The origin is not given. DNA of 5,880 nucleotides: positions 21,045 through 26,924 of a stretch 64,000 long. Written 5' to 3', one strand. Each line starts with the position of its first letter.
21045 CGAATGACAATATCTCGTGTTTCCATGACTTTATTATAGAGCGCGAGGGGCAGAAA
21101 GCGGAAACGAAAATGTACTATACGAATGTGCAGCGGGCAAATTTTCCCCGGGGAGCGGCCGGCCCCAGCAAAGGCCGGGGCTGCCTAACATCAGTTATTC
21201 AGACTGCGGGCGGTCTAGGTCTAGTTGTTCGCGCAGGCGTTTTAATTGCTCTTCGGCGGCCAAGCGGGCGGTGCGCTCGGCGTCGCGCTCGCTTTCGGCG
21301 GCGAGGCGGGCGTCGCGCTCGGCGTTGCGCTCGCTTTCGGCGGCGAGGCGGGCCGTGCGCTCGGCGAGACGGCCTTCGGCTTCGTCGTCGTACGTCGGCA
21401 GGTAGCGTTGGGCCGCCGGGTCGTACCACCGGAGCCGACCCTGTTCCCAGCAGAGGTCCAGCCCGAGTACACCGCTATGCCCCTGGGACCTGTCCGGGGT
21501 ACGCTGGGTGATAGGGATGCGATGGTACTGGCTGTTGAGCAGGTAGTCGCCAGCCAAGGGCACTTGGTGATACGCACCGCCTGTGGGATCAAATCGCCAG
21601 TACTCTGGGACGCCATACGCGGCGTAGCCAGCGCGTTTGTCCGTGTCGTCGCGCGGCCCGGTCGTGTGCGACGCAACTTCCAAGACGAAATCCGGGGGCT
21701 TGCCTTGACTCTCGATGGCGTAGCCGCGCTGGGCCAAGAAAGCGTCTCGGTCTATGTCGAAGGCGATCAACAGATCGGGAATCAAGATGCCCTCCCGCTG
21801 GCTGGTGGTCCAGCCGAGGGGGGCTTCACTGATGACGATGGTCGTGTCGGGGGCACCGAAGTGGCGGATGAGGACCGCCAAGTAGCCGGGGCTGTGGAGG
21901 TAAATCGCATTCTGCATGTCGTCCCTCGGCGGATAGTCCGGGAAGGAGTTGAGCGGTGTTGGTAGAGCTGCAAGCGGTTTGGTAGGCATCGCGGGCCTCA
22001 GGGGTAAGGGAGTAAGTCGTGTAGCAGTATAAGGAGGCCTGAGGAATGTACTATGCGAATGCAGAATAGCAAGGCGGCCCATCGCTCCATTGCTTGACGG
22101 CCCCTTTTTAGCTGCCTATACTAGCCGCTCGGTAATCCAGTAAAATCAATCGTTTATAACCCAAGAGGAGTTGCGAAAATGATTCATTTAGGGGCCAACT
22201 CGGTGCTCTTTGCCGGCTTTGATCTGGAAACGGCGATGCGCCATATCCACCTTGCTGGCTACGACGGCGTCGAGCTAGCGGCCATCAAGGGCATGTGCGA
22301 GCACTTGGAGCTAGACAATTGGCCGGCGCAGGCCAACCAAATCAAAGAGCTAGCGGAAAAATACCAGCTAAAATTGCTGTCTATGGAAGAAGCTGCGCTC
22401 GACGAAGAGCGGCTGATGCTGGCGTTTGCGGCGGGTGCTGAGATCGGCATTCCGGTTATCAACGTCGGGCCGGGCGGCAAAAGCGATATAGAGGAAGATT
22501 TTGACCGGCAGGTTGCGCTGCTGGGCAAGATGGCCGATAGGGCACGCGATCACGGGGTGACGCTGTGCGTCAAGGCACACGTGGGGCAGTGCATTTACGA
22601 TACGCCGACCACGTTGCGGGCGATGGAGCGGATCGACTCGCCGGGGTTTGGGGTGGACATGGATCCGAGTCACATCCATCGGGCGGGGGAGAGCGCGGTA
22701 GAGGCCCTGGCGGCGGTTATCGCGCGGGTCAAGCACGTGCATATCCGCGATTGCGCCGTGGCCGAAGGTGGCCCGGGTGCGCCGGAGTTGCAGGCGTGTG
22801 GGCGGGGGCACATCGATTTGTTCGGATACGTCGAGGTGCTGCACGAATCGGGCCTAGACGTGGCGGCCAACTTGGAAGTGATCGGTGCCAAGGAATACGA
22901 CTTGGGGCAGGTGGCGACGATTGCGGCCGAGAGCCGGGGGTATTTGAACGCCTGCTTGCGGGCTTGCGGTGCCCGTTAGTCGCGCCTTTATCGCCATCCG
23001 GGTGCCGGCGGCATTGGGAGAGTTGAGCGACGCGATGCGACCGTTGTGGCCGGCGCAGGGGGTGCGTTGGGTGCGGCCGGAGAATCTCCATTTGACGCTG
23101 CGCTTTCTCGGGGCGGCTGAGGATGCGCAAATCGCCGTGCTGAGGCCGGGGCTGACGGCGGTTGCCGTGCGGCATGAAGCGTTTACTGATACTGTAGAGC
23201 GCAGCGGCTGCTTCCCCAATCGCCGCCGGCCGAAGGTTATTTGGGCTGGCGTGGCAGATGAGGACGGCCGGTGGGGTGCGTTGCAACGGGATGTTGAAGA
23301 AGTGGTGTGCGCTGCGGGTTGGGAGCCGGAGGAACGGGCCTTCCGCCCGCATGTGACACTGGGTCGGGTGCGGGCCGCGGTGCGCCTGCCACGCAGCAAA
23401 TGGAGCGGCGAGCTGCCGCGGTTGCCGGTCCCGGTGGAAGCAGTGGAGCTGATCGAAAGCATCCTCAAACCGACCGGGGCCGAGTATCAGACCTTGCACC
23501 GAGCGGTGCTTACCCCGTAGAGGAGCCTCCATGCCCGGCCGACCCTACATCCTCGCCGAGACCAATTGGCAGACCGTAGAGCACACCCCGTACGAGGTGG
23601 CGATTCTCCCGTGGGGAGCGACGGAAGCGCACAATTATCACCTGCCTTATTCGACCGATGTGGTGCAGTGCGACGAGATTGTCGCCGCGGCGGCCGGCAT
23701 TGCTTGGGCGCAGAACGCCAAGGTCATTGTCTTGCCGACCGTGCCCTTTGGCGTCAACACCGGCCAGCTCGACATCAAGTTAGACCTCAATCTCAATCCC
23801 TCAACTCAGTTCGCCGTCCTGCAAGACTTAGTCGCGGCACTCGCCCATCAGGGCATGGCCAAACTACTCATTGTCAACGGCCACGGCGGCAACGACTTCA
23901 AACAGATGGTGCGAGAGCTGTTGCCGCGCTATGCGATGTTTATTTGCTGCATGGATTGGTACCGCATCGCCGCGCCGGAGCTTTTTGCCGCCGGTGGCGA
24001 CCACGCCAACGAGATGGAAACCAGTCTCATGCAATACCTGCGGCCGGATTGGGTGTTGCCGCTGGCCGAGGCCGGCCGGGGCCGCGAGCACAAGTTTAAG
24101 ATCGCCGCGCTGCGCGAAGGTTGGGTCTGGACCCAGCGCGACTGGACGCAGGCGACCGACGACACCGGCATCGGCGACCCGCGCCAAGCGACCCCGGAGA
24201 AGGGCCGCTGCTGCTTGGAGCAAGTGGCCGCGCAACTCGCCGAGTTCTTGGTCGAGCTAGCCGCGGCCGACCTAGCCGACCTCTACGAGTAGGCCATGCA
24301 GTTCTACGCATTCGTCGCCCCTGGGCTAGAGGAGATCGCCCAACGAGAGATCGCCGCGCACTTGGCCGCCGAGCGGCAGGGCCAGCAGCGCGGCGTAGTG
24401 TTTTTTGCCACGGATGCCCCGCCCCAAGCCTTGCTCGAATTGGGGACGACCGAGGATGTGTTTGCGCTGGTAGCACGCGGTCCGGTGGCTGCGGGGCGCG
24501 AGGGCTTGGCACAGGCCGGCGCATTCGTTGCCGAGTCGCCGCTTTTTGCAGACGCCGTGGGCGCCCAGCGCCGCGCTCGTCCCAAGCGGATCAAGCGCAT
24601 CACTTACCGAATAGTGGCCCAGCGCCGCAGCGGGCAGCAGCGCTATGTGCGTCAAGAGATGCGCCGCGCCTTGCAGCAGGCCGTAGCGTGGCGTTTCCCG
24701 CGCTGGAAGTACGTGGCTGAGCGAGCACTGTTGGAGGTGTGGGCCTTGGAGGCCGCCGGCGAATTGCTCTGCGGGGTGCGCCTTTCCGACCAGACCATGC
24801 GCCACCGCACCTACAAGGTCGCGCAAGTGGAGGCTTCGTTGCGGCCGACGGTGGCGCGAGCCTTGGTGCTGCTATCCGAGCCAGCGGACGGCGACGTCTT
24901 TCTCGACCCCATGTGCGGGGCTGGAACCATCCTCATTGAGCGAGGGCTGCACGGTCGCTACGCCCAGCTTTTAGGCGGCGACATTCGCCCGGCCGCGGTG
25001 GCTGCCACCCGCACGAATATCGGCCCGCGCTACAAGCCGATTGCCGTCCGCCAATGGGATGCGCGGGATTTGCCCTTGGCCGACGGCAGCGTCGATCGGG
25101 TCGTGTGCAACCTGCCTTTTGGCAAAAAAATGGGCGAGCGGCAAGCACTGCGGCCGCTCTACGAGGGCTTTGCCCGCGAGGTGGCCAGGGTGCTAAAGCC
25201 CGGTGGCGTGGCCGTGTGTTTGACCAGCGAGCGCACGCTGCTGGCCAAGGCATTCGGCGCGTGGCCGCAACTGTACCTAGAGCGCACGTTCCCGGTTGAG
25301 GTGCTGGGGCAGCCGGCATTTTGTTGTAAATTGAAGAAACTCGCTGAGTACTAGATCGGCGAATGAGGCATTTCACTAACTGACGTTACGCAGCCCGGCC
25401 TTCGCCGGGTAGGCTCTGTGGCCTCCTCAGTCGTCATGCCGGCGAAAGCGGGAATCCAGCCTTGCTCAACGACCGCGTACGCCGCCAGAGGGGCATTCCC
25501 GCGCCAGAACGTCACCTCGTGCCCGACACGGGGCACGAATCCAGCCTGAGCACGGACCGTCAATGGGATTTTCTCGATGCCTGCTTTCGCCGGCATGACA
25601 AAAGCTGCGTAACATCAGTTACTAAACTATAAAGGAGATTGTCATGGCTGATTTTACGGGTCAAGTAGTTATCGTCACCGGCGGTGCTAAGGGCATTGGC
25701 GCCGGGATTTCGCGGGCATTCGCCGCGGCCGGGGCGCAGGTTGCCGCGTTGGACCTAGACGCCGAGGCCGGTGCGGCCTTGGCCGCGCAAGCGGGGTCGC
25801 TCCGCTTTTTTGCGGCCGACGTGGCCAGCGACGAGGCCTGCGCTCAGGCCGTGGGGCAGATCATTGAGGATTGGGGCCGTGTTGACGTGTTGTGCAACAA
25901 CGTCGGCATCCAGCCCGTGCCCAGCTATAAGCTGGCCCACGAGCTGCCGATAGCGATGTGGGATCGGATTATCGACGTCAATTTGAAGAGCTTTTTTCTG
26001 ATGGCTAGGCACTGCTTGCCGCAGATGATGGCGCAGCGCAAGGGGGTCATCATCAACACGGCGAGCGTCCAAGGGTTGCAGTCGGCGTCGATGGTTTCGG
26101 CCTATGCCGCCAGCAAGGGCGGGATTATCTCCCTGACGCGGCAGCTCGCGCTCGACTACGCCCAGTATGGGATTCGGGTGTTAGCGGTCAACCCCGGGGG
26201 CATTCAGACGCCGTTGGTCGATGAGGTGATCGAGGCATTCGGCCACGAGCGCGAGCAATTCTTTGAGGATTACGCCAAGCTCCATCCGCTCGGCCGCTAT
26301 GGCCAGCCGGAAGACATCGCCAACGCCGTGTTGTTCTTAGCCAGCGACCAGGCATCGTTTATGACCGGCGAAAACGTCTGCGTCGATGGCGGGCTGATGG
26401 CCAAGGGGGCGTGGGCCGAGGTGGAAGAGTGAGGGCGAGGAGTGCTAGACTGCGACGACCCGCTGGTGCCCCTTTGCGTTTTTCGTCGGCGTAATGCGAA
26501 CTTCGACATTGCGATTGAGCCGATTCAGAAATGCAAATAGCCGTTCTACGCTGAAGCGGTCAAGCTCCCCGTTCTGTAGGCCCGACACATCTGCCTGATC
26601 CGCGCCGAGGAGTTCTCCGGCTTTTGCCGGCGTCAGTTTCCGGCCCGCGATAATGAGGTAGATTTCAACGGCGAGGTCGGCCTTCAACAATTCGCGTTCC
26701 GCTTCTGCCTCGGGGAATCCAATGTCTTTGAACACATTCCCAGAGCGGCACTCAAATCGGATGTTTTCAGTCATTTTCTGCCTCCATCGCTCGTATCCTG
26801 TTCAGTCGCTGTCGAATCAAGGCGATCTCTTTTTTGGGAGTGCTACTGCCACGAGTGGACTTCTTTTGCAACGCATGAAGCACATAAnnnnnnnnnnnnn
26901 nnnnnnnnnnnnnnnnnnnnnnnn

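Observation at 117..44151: Recurrent insertion signature: accessory inserts bracketed by diverged direct copies of the neighbouring gene end or promoter, with no recombinase in 64 kb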

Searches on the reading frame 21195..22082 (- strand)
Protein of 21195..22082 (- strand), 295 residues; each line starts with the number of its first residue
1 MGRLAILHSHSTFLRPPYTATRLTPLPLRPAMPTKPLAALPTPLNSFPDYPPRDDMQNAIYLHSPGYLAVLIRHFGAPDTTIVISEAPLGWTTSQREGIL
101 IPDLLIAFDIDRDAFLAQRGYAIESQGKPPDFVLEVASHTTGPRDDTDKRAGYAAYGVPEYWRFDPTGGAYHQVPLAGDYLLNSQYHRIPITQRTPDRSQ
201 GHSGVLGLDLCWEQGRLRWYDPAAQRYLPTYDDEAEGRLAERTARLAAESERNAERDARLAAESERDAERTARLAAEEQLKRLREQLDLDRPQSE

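Call 28: search_protein_families(library=pfam, proteins=[window:21195-22082:-], max_evalue=0.001)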
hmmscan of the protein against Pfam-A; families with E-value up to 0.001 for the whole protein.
window:21195-22082:- (295 aa): 1 family
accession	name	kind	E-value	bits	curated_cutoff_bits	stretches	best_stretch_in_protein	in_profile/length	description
PF05685.18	Uma2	-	1.3e-12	48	27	1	79-172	51-137/172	Putative restriction endonuclease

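Call 47: search_protein_families(library=padloc, proteins=[window:21195-22082:-], max_evalue=0.00001)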
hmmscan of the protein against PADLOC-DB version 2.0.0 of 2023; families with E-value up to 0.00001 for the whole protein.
window:21195-22082:- (295 aa): 2 families
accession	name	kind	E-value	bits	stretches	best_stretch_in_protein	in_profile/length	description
PDLC04833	PDC-S03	-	6.1e-12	43.4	1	94-167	90-162/207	-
PDLC04832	PDC-S03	-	1.3e-07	29.6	1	95-167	79-143/188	-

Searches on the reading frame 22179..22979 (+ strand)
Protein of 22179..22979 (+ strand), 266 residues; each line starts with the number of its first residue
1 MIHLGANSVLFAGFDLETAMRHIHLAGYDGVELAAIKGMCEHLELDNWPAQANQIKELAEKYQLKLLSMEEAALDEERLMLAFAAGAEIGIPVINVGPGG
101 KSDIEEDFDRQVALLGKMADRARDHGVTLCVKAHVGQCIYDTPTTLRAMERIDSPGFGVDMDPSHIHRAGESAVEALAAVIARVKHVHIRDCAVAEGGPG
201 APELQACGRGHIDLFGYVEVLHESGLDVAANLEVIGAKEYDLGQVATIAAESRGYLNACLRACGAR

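Call 28: search_protein_families(library=pfam, proteins=[window:22179-22979:+], max_evalue=0.001)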
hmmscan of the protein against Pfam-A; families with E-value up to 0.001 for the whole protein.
window:22179-22979:+ (266 aa): 1 family
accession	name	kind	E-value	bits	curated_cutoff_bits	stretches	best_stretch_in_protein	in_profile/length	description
PF01261.30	AP_endonuc_2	-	1.8e-23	84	31.1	1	25-257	6-247/249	Xylose isomerase-like TIM barrel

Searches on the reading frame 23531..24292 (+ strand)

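Call 28: search_protein_families(library=pfam, proteins=[window:23531-24292:+], max_evalue=0.001)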
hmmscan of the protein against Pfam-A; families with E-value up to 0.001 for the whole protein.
window:23531-24292:+ (253 aa): 1 family
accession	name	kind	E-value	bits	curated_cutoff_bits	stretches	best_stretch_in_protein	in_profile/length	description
PF02633.19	Creatininase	-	2.5e-56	191.2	31.3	1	9-240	1-238/238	Creatinine amidohydrolase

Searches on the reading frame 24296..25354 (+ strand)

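Call 28: search_protein_families(library=pfam, proteins=[window:24296-25354:+], max_evalue=0.001)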
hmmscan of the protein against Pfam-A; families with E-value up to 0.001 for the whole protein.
window:24296-25354:+ (352 aa): 6 families
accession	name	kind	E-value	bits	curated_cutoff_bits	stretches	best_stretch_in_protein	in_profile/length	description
PF01170.24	UPF0020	-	4.4e-37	128.1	22.3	1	171-321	1-177/197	RMKL-like, methyltransferase domain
PF08241.18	Methyltransf_11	-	2.6e-11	44.4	21.2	1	207-308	3-95/95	Methyltransferase domain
PF13649.12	Methyltransf_25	-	1.1e-10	42.5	27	1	203-304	2-97/97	Methyltransferase domain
PF13847.12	Methyltransf_31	-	2.1e-08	34.4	27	1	198-311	3-112/145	Methyltransferase domain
PF05175.20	MTS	-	8.7e-05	22.7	23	1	200-311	33-141/170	Methyltransferase small domain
PF08242.18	Methyltransf_12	-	0.0005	21.2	30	0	207-305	5-97/98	Methyltransferase domain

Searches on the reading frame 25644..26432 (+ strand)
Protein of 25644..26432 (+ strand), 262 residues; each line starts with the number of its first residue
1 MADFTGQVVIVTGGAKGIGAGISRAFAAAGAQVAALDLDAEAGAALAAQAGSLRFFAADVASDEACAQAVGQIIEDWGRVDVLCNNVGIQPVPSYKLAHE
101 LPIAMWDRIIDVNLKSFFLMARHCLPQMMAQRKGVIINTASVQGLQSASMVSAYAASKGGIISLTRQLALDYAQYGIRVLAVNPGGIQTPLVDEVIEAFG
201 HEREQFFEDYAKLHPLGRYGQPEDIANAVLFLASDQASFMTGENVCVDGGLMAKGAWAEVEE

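Call 28: search_protein_families(library=pfam, proteins=[window:25644-26432:+], max_evalue=0.001)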
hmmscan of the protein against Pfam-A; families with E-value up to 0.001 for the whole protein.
window:25644-26432:+ (262 aa): 3 families
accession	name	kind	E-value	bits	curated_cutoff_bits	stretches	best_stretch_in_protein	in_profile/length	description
PF13561.12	adh_short_C2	-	6.2e-68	229.3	27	1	15-251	3-235/236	Enoyl-(Acyl carrier protein) reductase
PF00106.31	adh_short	-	3.4e-57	193.5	26.6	1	7-195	1-190/195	short chain dehydrogenase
PF23441.1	SDR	-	4e-07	30.1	27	1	112-251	121-255/258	SDR-like rossmann domain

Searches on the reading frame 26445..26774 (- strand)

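Call 28: search_protein_families(library=pfam, proteins=[window:26445-26774:-], max_evalue=0.001)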
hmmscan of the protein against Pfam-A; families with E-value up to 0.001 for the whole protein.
window:26445-26774:- (109 aa): 1 family
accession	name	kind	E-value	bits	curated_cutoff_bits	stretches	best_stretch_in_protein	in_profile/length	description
PF13744.12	HTH_37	-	8e-21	74.1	27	1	14-94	1-79/80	Helix-turn-helix domain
